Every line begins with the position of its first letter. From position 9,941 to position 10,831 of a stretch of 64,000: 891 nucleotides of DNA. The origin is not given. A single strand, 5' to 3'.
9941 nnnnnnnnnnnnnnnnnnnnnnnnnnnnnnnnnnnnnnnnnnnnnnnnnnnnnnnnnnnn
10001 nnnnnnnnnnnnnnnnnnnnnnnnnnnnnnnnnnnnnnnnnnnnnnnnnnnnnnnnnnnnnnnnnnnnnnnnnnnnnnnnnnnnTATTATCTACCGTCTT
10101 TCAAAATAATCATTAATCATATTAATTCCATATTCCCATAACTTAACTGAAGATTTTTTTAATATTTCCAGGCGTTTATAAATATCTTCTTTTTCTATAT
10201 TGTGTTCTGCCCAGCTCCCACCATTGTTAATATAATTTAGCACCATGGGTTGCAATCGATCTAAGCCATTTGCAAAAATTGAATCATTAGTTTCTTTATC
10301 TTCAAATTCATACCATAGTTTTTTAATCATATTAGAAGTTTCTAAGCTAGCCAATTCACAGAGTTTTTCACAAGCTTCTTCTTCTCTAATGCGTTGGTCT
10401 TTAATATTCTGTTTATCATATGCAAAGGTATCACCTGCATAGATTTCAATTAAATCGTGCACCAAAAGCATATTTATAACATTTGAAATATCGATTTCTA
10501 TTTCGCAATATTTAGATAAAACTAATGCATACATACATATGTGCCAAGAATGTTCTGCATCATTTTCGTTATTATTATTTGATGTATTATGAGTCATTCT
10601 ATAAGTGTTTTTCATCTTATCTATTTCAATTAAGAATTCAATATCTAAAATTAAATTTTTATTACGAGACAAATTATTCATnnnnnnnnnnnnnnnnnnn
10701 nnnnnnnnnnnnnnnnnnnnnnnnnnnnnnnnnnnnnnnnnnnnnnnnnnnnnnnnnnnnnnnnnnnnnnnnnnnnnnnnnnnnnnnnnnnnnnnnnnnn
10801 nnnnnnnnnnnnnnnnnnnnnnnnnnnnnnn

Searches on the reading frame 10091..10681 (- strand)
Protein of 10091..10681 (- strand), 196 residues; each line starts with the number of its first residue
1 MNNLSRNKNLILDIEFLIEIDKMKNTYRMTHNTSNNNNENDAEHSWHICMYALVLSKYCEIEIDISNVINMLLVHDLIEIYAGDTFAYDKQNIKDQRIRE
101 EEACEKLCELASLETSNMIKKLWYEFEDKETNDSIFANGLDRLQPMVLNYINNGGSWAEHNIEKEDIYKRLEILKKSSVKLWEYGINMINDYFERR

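Call 4: search_protein_families(library=pfam, proteins=[window:10091-10681:-])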
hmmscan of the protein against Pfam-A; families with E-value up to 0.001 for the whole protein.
window:10091-10681:- (196 aa): 2 families
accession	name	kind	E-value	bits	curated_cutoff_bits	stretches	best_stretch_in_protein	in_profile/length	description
PF13023.12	HD_3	-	2.4e-45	154.9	22.5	1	20-182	1-165/165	HD domain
PF12917.13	YfbR-like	-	1.5e-10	41.5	25.9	1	16-124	2-117/182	5'-deoxynucleotidase YfbR-like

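Call 10: find_homologous_proteins(query=window:10091-10681:-)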
Query window:10091-10681:- (196 aa): 4677 proteins with E <= 0.001 among 4797 candidates; the best 120 are listed.
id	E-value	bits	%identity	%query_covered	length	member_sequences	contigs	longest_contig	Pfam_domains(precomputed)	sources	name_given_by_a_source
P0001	9.3e-125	432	100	100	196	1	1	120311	PF12917.14,PF13023.13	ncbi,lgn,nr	ncbi:MAG: HD domain-containing protein [Tissierellia bacterium]|nr:HD domain-containing protein [Tis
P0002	2.1e-59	219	56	96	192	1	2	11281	PF12917.14,PF01966.29,PF13023.13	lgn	-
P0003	1.6e-57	212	56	93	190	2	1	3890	PF12917.14,PF01966.29,PF13023.13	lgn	-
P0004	7.7e-57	210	49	91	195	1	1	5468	PF12917.14,PF01966.29,PF13023.13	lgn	-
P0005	1.1e-56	210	54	92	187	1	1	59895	PF12917.14,PF01966.29,PF13023.13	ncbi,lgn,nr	ncbi:MAG: HD domain-containing protein [Tissierellia bacterium]|nr:HD domain-containing protein [Tis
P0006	1.4e-56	209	48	96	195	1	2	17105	PF12917.14,PF13023.13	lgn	-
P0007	3.7e-56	208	50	96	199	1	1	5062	PF12917.14,PF13023.13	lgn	-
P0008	3.8e-56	208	51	98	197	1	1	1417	PF12917.14,PF13023.13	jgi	-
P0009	8.8e-56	207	48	96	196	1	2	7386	PF12917.14,PF13023.13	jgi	jgi:putative hydrolase of HD superfamily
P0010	1.1e-55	206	50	96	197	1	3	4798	PF12917.14,PF13023.13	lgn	-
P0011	1.5e-55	206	48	93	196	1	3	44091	PF12917.14,PF01966.29,PF13023.13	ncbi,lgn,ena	-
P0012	2.8e-55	205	50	93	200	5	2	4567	PF12917.14,PF01966.29,PF13023.13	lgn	-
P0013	2.9e-55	205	49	96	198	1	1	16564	PF12917.14,PF13023.13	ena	-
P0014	3.3e-55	205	49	93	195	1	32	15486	PF12917.14,PF01966.29,PF13023.13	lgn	-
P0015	3.5e-55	205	49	96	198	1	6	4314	PF12917.14,PF13023.13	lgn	-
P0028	3.1e-54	202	49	96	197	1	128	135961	PF12917.14,PF13023.13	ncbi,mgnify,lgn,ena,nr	ncbi:MAG: HD domain-containing protein [Tissierellia bacterium]|mgnify:FL=1|nr:HD domain-containing 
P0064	2.4e-53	199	52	95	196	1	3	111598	PF12917.14,PF01966.29,PF13023.13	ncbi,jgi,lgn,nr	ncbi:MAG: HD domain-containing protein [Tissierellales bacterium]|nr:HD domain-containing protein [T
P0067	2.8e-53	199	51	94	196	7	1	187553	PF12917.14,PF01966.29,PF13023.13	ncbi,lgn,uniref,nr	ncbi:HD domain-containing protein [Soehngenia longivitae]|uniref:HD domain-containing protein n=1 Ta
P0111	3.7e-52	195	48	95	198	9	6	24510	PF12917.14,PF01966.29,PF13023.13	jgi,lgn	jgi:putative hydrolase of HD superfamily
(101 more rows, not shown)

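Call 11: find_encoding_contigs(protein=P0002, flank=5000, max_places=3)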
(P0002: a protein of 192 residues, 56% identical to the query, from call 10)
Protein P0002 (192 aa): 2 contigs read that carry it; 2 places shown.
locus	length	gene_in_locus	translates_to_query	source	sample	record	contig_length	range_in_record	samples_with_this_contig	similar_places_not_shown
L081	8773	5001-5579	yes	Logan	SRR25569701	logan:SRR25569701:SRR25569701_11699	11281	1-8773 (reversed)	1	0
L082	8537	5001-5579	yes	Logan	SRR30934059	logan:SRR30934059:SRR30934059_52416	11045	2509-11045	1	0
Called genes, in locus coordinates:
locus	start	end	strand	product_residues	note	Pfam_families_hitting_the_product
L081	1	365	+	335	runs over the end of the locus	PF01210:NAD_Gly3P_dh_N, PF02558:ApbA (weak), PF03807:F420_oxidored (weak), PF07479:NAD_Gly3P_dh_C, PF20618:GPD_NAD_C_bact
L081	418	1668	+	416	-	PF26018:BSH_RND_rel, PF26011:Beta-barrel_RND_rel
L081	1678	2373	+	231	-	PF01168:Ala_racemase_N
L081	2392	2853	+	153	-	PF04472:SepF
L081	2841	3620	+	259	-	PF21278:YlmH_1st, PF17774:YlmH_RBD, PF03880:DbpA (weak), PF01479:S4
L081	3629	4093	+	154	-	PF01252:Peptidase_A8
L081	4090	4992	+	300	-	PF01479:S4 (faint), PF00849:PseudoU_synth_2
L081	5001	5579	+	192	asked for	PF12917:YfbR-like, PF13023:HD_3, PF01966:HD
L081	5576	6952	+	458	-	PF03486:HI0933_like (faint), PF07992:Pyr_redox_2 (weak), PF13738:Pyr_redox_3 (faint), PF21688:FAD-depend_C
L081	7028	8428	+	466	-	PF00919:UPF0004, PF04055:Radical_SAM, PF01938:TRAM (weak)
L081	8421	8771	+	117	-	?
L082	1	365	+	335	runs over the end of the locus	PF01210:NAD_Gly3P_dh_N, PF02558:ApbA (weak), PF03807:F420_oxidored (weak), PF07479:NAD_Gly3P_dh_C, PF20618:GPD_NAD_C_bact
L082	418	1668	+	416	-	PF26018:BSH_RND_rel, PF26011:Beta-barrel_RND_rel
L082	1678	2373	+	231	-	PF01168:Ala_racemase_N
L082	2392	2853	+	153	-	PF04472:SepF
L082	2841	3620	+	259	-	PF21278:YlmH_1st, PF17774:YlmH_RBD, PF03880:DbpA (weak), PF01479:S4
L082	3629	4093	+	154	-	PF01252:Peptidase_A8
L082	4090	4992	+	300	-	PF01479:S4 (faint), PF00849:PseudoU_synth_2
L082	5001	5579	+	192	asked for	PF12917:YfbR-like, PF13023:HD_3, PF01966:HD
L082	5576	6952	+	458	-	PF03486:HI0933_like (faint), PF07992:Pyr_redox_2 (weak), PF13738:Pyr_redox_3 (faint), PF21688:FAD-depend_C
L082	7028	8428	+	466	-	PF00919:UPF0004, PF04055:Radical_SAM, PF01938:TRAM (weak)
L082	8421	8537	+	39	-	?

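Call 12: find_encoding_contigs(protein=P0005, flank=5000, max_places=3)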
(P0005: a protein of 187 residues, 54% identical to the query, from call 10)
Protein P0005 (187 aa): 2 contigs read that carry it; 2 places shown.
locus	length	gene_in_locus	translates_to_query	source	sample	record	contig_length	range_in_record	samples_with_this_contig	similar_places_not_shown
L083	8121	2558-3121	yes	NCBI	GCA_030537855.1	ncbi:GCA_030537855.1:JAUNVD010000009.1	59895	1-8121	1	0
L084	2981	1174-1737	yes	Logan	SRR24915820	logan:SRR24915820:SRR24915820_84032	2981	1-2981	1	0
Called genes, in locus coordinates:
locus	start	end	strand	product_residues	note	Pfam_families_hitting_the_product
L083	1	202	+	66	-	?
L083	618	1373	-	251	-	PF01048:PNP_UDP_1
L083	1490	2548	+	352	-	PF01008:IF-2B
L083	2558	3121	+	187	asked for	PF12917:YfbR-like, PF13023:HD_3, PF01966:HD (weak)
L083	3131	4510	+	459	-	PF01134:GIDA (faint), PF01266:DAO (faint), PF01946:Thi4 (faint), PF03486:HI0933_like (faint), PF07992:Pyr_redox_2 (weak), PF13454:NAD_binding_9 (faint), PF13738:Pyr_redox_3 (faint), PF21688:FAD-depend_C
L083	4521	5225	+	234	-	PF00072:Response_reg, PF00486:Trans_reg_C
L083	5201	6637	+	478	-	PF00672:HAMP, PF00512:HisKA, PF02518:HATPase_c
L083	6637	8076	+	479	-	-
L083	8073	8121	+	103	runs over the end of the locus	-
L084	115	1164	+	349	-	PF01008:IF-2B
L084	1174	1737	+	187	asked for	PF12917:YfbR-like, PF13023:HD_3, PF01966:HD (weak)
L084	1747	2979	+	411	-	?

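Call 13: find_encoding_contigs(protein=P0064, flank=5000, max_places=3)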
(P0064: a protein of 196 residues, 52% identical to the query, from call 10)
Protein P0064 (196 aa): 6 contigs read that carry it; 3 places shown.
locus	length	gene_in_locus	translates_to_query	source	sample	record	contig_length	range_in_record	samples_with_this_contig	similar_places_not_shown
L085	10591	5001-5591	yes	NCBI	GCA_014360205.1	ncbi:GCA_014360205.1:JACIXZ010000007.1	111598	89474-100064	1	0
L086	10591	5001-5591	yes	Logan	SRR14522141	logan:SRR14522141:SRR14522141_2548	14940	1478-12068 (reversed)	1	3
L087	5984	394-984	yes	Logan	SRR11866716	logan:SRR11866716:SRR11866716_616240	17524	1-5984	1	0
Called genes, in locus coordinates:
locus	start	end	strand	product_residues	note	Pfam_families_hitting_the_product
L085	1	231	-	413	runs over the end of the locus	PF00817:IMS, PF11798:IMS_HHH (faint), PF11799:IMS_C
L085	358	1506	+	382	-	-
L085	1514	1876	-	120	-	PF02566:OsmC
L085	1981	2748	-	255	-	PF13476:AAA_23 (weak), PF00005:ABC_tran, PF02463:SMC_N, PF13175:AAA_15 (weak), PF13304:AAA_21 (faint)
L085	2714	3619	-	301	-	PF02653:BPD_transp_2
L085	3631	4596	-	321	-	PF04392:ABC_sub_bind, PF13407:Peripla_BP_4 (weak)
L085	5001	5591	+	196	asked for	PF12917:YfbR-like, PF13023:HD_3, PF01966:HD (weak)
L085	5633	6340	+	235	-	-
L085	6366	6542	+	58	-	-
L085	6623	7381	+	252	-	PF00005:ABC_tran, PF13304:AAA_21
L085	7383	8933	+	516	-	PF09847:12TM_1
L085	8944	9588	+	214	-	PF00702:Hydrolase, PF13419:HAD_2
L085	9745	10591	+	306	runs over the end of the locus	PF02729:OTCace_N, PF00185:OTCace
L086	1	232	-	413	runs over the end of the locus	PF00817:IMS, PF11798:IMS_HHH (faint), PF11799:IMS_C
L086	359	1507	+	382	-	-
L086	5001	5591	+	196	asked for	PF12917:YfbR-like, PF13023:HD_3, PF01966:HD (weak)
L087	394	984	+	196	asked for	PF12917:YfbR-like, PF13023:HD_3, PF01966:HD (weak)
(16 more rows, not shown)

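Call 27: find_encoding_contigs(protein=P0003, flank=4000, max_places=2)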
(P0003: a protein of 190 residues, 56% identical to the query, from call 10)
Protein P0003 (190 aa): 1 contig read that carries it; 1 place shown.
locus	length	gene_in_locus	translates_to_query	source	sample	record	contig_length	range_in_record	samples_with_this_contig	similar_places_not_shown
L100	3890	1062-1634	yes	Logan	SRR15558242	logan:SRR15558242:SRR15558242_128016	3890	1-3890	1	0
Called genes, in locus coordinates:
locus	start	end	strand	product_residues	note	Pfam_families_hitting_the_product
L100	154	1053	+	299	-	PF01479:S4, PF00849:PseudoU_synth_2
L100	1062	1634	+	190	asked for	PF12917:YfbR-like, PF13023:HD_3, PF01966:HD (weak)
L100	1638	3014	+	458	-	PF03486:HI0933_like (faint), PF07992:Pyr_redox_2 (weak), PF13738:Pyr_redox_3 (faint), PF21688:FAD-depend_C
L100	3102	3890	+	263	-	?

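Call 28: find_encoding_contigs(protein=P0111, flank=4000, max_places=2)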
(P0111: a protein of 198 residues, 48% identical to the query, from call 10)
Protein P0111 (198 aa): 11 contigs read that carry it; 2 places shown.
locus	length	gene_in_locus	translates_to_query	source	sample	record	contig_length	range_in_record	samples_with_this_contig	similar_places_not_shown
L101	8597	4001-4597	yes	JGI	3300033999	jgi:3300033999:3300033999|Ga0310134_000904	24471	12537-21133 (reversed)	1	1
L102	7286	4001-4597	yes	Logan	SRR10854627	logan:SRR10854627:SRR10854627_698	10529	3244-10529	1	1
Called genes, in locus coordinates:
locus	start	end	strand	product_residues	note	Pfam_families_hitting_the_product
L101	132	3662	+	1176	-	PF01855:POR_N, PF17147:PFOR_II, PF01558:POR, PF10371:EKR, PF12838:Fer4_7, PF13183:Fer4_8 (weak), PF13237:Fer4_10, PF13484:Fer4_16, +5 more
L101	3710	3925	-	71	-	PF12655:CDIF630_02480-like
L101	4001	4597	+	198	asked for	PF12917:YfbR-like, PF13023:HD_3, PF01966:HD (weak)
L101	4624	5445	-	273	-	PF03180:Lipoprotein_9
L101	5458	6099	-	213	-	PF00528:BPD_transp_1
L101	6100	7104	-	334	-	PF00005:ABC_tran, PF02463:SMC_N (weak), PF13304:AAA_21 (faint), PF09383:NIL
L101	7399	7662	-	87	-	PF03698:UPF0180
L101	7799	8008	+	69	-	-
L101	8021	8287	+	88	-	PF07875:Coat_F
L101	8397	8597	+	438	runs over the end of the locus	-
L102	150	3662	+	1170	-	PF01855:POR_N, PF17147:PFOR_II, PF01558:POR, PF10371:EKR, PF12838:Fer4_7, PF13183:Fer4_8 (weak), PF13237:Fer4_10, PF13484:Fer4_16, +5 more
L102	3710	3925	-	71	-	PF12655:CDIF630_02480-like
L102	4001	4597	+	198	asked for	PF12917:YfbR-like, PF13023:HD_3, PF01966:HD (weak)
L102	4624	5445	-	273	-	PF03180:Lipoprotein_9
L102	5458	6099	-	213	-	PF00528:BPD_transp_1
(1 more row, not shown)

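Call 29: find_encoding_contigs(protein=P0067, flank=4000, max_places=2)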
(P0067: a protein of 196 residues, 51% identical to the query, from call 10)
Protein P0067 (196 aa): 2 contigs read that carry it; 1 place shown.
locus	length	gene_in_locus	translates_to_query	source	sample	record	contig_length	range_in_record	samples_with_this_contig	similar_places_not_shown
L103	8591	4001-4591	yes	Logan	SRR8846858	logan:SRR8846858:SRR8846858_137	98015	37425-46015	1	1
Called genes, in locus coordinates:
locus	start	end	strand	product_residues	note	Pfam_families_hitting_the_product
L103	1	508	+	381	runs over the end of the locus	-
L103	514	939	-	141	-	PF02566:OsmC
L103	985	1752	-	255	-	PF13476:AAA_23 (faint), PF00005:ABC_tran, PF02463:SMC_N, PF13304:AAA_21 (faint)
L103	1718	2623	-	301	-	PF02653:BPD_transp_2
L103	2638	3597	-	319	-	PF04392:ABC_sub_bind, PF13407:Peripla_BP_4, PF13458:Peripla_BP_6 (weak)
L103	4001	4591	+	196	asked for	PF12917:YfbR-like, PF13023:HD_3, PF01966:HD (weak)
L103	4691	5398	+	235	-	-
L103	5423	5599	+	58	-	-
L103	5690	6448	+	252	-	PF00005:ABC_tran, PF13304:AAA_21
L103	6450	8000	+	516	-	PF09847:12TM_1, PF19814:DUF6297 (weak)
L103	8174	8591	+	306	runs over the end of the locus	PF02729:OTCace_N, PF00185:OTCace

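Call 30: find_encoding_contigs(protein=P0028, flank=4000, max_places=2)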
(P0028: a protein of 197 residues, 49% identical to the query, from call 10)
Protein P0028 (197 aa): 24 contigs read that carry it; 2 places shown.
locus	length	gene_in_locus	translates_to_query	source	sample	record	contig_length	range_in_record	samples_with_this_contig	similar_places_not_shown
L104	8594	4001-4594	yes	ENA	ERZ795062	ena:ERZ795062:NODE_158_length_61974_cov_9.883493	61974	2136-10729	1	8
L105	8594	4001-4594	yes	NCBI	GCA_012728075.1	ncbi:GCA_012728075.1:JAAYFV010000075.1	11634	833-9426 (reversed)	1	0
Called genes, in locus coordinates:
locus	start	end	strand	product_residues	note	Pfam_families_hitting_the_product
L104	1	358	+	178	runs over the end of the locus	PF01928:CYTH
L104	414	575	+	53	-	-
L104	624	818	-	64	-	PF04070:DUF378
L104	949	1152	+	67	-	-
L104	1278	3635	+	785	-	PF01326:PPDK_N, PF00391:PEP-utilizers, PF02896:PEP-utilizers_C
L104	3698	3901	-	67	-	PF12655:CDIF630_02480-like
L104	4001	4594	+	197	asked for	PF12917:YfbR-like, PF13023:HD_3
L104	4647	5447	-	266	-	PF03180:Lipoprotein_9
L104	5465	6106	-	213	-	PF00528:BPD_transp_1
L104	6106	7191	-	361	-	PF09818:ABC_ATPase (faint), PF00005:ABC_tran, PF02463:SMC_N (weak), PF13401:AAA_22 (weak), PF13304:AAA_21 (faint), PF09383:NIL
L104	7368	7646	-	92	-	PF03698:UPF0180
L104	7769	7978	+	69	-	-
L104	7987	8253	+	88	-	PF07875:Coat_F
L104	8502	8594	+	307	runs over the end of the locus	PF02729:OTCace_N, PF00185:OTCace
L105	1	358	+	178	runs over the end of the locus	PF01928:CYTH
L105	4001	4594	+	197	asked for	PF12917:YfbR-like, PF13023:HD_3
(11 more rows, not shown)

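Call 65: search_protein_families(library=ncbifam, proteins=[window:10091-10681:-, L083:618-1373:-, L083:1490-2548:+], max_evalue=0.00001)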
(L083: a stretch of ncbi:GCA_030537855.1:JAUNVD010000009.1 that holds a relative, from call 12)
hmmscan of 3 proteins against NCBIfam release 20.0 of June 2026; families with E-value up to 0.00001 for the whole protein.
window:10091-10681:- (196 aa): 0 families

L083:618-1373:- (251 aa): 11 families
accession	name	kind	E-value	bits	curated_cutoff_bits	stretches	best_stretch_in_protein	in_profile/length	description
TIGR01694.1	MTAP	equivalog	1.1e-67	228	274.85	1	3-230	2-230/240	S-methyl-5'-thioadenosine phosphorylase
NF006599.0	PRK09136.1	equivalog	1.1e-59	201.6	223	1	3-229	4-235/247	S-methyl-5'-thioinosine phosphorylase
NF006334.0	PRK08564.1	equivalog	3.5e-54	183.7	382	1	3-232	10-244/267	S-methyl-5'-thioadenosine phosphorylase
NF005876.0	PRK07823.1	equivalog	1.2e-49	168.8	306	1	3-229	8-233/267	S-methyl-5'-thioadenosine phosphorylase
NF006492.0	PRK08931.1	equivalog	1.7e-46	159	437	1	4-227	7-233/291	S-methyl-5'-thioadenosine phosphorylase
NF005657.0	PRK07432.1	equivalog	6.5e-39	133.8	453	1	3-207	6-215/291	S-methyl-5'-thioadenosine phosphorylase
NF006054.0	PRK08202.1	equivalog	7.8e-30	104.3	218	1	67-225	101-258/274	purine-nucleoside phosphorylase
TIGR01697.1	PNPH-PUNA-XAPA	subfamily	1.6e-28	99.7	197.1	1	49-227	58-238/247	inosine/guanosine/xanthosine phosphorylase family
TIGR01700.1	PNPH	equivalog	2e-24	86.4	293.35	1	65-224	75-231/249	purine nucleoside phosphorylase I, inosine and guanosine-specific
TIGR01698.1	PUNP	equivalog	1.3e-22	80.4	302.6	1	66-221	76-227/245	purine-nucleoside phosphorylase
TIGR01699.1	XAPA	equivalog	7.7e-22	78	370.9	1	67-221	77-230/248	xanthosine phosphorylase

L083:1490-2548:+ (352 aa): 8 families
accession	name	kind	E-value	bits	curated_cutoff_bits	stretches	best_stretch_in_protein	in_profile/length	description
NF004326.0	PRK05720.1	subfamily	1e-94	317.3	271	1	9-339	5-351/358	s-methyl-5-thioribose-1-phosphate isomerase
TIGR00524.1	eIF-2B_rel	subfamily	5.4e-52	176.8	185.85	1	42-332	1-302/303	S-methyl-5-thioribose-1-phosphate isomerase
TIGR00512.1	salvage_mtnA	equivalog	9.3e-51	172.8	279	1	19-332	4-334/335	S-methyl-5-thioribose-1-phosphate isomerase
NF004436.0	PRK05772.1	equivalog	5.1e-47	160.9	521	1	16-334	18-353/363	S-methyl-5-thioribose-1-phosphate isomerase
NF004700.0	PRK06036.1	equivalog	2.9e-43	148.2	528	1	17-336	4-334/339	S-methyl-5-thioribose-1-phosphate isomerase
TIGR00511.1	ribulose_e2b2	equivalog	4e-37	128.1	314.1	1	46-335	3-290/301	ribose 1,5-bisphosphate isomerase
NF006210.0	PRK08335.1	equivalog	1.9e-18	66.7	339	1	65-333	24-271/275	translation initiation factor IF-2B subunit alpha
NF004994.0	PRK06372.1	equivalog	1.5e-09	37.7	249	1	187-331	111-246/253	translation initiation factor IF-2B subunit delta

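Call 75: search_solved_structures(query=window:10091-10681:-, max_evalue=0.001)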
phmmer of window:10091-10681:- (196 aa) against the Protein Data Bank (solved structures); distinct sequences matched with E-value up to 0.001: 5.
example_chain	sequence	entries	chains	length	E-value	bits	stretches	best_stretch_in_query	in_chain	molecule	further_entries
3kh1_A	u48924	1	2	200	1.6e-40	142.2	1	10-192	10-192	Predicted metal-dependent phosphohydrolase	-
4dmb_A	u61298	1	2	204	2.6e-07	33.9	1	37-145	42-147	HD domain-containing protein 2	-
4l1j_A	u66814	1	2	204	2.2e-06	30.9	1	37-143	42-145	HD domain-containing protein 2 | HD domain-containing protein 2 (Phosphorylate)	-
4l7e_A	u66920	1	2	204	3.4e-06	30.3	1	37-145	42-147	HD domain-containing protein 2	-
4l7w_A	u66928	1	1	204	6.6e-06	29.3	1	37-145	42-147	HD domain-containing protein 2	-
